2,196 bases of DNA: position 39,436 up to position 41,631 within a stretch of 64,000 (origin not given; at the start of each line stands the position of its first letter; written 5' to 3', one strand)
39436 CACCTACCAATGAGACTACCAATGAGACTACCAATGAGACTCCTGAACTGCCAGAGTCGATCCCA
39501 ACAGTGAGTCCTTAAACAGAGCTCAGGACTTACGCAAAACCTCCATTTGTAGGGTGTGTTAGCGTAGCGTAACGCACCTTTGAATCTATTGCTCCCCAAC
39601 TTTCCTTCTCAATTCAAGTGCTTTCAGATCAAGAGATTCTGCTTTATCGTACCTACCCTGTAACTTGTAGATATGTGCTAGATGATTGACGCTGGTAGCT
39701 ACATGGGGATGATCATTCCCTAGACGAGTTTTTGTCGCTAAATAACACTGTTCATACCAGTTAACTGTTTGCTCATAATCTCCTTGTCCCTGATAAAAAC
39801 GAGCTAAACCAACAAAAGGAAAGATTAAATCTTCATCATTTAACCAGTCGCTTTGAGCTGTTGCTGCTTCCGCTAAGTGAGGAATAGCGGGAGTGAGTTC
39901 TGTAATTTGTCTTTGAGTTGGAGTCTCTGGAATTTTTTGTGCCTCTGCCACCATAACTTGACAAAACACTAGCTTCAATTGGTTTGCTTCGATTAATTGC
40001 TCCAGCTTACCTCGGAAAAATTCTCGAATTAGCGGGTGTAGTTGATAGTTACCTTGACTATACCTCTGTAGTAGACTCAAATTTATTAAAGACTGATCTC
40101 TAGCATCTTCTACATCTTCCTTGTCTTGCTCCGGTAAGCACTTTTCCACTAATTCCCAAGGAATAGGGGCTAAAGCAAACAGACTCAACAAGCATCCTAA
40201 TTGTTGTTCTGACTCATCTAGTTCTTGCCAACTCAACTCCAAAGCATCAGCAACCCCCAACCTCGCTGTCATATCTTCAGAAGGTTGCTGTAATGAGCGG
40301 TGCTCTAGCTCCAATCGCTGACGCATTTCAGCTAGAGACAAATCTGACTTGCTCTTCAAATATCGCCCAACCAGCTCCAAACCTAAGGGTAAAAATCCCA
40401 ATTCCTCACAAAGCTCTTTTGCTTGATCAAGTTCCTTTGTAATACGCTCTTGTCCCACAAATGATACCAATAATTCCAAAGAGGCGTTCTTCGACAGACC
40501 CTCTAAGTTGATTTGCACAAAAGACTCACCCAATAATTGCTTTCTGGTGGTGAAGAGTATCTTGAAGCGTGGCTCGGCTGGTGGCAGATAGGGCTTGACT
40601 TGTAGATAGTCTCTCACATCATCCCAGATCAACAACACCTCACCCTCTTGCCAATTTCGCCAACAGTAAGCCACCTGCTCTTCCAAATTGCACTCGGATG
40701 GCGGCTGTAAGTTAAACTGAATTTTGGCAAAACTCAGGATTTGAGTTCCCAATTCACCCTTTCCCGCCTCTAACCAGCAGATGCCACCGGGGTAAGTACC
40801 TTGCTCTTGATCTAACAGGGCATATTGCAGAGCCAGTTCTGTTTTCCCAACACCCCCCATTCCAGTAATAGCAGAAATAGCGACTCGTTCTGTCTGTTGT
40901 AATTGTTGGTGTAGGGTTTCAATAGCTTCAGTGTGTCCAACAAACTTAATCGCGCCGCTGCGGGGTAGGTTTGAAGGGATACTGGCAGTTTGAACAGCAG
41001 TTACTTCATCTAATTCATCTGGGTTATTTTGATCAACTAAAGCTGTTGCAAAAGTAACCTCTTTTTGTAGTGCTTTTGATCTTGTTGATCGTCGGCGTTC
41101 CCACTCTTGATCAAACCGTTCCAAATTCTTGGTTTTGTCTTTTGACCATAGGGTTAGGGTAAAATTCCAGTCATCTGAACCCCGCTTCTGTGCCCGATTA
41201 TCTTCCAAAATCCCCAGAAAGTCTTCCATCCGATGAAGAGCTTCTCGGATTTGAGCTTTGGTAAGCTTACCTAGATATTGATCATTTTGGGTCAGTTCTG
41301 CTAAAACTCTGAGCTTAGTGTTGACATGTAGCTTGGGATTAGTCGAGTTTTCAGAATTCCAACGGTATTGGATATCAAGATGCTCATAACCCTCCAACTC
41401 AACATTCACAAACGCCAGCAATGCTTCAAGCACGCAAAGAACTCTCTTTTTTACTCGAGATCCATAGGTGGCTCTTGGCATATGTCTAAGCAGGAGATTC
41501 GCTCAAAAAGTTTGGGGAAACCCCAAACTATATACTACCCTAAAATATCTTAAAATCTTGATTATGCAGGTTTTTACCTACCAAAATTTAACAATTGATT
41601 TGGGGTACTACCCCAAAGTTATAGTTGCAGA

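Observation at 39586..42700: NB-ARC/STAND NTPase with an unassigned N-terminal domain, a paired palindromic operator-like motif upstream and a 39-nt gene fragment duplicated 2.8 kb away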

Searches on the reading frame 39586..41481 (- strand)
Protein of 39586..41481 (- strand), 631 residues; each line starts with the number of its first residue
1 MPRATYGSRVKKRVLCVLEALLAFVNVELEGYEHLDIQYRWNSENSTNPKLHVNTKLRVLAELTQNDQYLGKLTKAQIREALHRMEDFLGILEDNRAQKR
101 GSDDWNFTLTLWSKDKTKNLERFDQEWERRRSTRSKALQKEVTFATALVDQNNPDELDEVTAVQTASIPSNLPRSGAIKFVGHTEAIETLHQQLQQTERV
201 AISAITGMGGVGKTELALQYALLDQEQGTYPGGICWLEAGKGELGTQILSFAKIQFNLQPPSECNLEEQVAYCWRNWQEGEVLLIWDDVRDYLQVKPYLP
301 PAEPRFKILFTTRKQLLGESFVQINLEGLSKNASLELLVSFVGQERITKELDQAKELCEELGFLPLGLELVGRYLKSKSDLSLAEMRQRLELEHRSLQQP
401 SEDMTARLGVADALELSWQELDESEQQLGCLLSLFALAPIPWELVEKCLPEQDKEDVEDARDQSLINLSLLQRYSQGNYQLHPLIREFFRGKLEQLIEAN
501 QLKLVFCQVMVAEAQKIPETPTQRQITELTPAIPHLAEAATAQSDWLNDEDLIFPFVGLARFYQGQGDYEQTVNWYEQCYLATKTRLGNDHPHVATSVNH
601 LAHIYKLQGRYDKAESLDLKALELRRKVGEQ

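Call 5: search_protein_families(library=pfam, proteins=[window:39586-41481:-], max_evalue=1)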
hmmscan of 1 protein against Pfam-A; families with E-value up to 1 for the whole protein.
window:39586-41481:- (631 aa): 16 families
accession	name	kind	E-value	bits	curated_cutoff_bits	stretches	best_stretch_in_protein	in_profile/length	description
PF19959.4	EAD4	-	1.2e-39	136.1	27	1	7-129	1-123/123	Effector-associated domain 4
PF00931.28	NB-ARC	-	7.7e-19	68.4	23.5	1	185-398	3-227/248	NB-ARC domain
PF13374.12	TPR_10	-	2.2e-13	50.2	27.5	2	594-628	1-35/42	Tetratricopeptide repeat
PF13424.12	TPR_12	-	5.8e-13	49.3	30.1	1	558-627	8-77/77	Tetratricopeptide repeat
PF24885.1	TPR_NPHP3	-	3.4e-10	40.1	100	1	559-628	147-216/239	Nephrocystin-3 TPR domain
PF13176.12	TPR_7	-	3.7e-09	36.4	27.9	2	600-630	4-34/36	Tetratricopeptide repeat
PF13181.12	TPR_8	-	8.8e-06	25.9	25.7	1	597-627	3-33/34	Tetratricopeptide repeat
PF17874.7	TPR_MalT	-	0.00086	19.1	45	1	535-630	62-157/336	MalT-like TPR region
PF00515.34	TPR_1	-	0.0014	18.8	27.8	1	599-624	5-30/34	Tetratricopeptide repeat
PF07721.20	TPR_4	-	0.047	14.8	27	0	558-571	6-19/26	Tetratricopeptide repeat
PF13191.12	AAA_16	-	0.067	14.1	32.6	1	179-226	1-51/167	AAA ATPase domain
PF13428.12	TPR_14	-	0.069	14.3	23.5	0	601-623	7-29/44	Tetratricopeptide repeat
PF07719.23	TPR_2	-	0.074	13.7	27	1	599-624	5-30/34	Tetratricopeptide repeat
PF08470.16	NTNH_C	-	0.083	13.4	23.9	1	45-99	51-103/162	Nontoxic nonhaemagglutinin C-terminal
PF14559.12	TPR_19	-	0.14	13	25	0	566-617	4-47/68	Tetratricopeptide repeat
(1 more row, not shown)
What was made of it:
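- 39586..41481 (-): EAD4-NB-ARC-TPR STAND NTPase gene, 631 aa. It has intact Walker A (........), Walker B (LLIWDDV), GLPL-like (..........) and MHD-like (LHPL) motifs. Pfam domains (call 5).
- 41095..41463 (-): EAD4 (effector-associated domain 4), residues 7-129. The predicted fold is winged-helix-like alpha+beta. PF19959, E=1.2e-39, covering profile positions 1-123 of 123 (call 5).
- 40288..40929 (-): NB-ARC ATPase module, residues 185-398. PF00931, E=7.7e-19, 68.4 bits against a cut-off of 23.5 (call 5).
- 39592..39810 (-): Truncated TPR sensor array, residues 558-630, only about 2 TPR_12 units. The ORF stops in mid-repeat (…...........*). Pfam TPR_10/TPR_12 (call 5).
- On STAND NTPase, NB-ARC class: PF00931 scores 68.4 bits against a cut-off of 23.5 (call 5).
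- Pfam EAD4 136 bits, NB-ARC 68 bits, plus TPR_10/12 (call 5).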

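Call 6: search_protein_families(library=ncbifam, proteins=[window:39586-41481:-], max_evalue=1)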
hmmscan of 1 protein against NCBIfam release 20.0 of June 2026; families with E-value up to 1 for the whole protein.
window:39586-41481:- (631 aa): 7 families
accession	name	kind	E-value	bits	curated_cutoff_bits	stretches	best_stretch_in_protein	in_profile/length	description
NF040586.1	FxSxx_TPR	equivalog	7.1e-41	140.5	300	1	179-627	7-460/830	FxSxx-COOH system tetratricopeptide repeat protein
NF053617.1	SARPRegAfsRStmc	equivalog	2.3e-26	92.1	1430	1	155-497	274-615/986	SARP-family global regulator AfsR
NF041717.1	HaaA_phane_TPR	equivalog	5e-21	74.5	1125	1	150-497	75-430/882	cyclophane-containing RiPP biosynthesis TPR protein HaaT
NF053779.1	BT3442_fam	equivalog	0.025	13.3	940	1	593-624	219-251/563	BT3442 family protein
NF053520.1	HK_Porph_FimS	equivalog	0.051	11.8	600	1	557-629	130-198/618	sensor histidine kinase FimS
NF008276.0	PRK11054.1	equivalog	0.09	11.2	543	1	33-142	82-192/684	DNA helicase IV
NF010248.0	PRK13695.1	equivalog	0.12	12.1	156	1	204-238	7-41/180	NTPase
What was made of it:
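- On AfsR/SARP regulators: NF053617 scores 92 bits against a cut-off of 1430 and covers only the NB-ARC part, model positions 274-615 (call 6).
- On FxSxx-COOH system TPR protein (NF040586): 140.5 bits against a cut-off of 300 (call 6).
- Closest known: AfsR/SARP and MalT-type STAND transcription regulators. Same: NCBIfam AfsR matches residues 155-497 (call 6).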

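Call 7: search_protein_families(library=padloc, proteins=[window:39586-41481:-], max_evalue=1)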
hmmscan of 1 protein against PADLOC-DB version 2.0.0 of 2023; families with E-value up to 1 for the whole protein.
window:39586-41481:- (631 aa): 1 family
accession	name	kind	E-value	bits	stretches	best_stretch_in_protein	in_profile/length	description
PDLC01169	TPR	-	0.0027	15.1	1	593-630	107-144/252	TPR repeats containing protein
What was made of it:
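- On Known anti-phage defence systems (PADLOC-DB): Only PDLC01169, a generic TPR model, at E=0.0027 over 38 residues (call 7).
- Closest known: Antiviral STAND NTPases. Different: There is no PADLOC model hit apart from a weak generic TPR match (E=0.0027, call 7).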
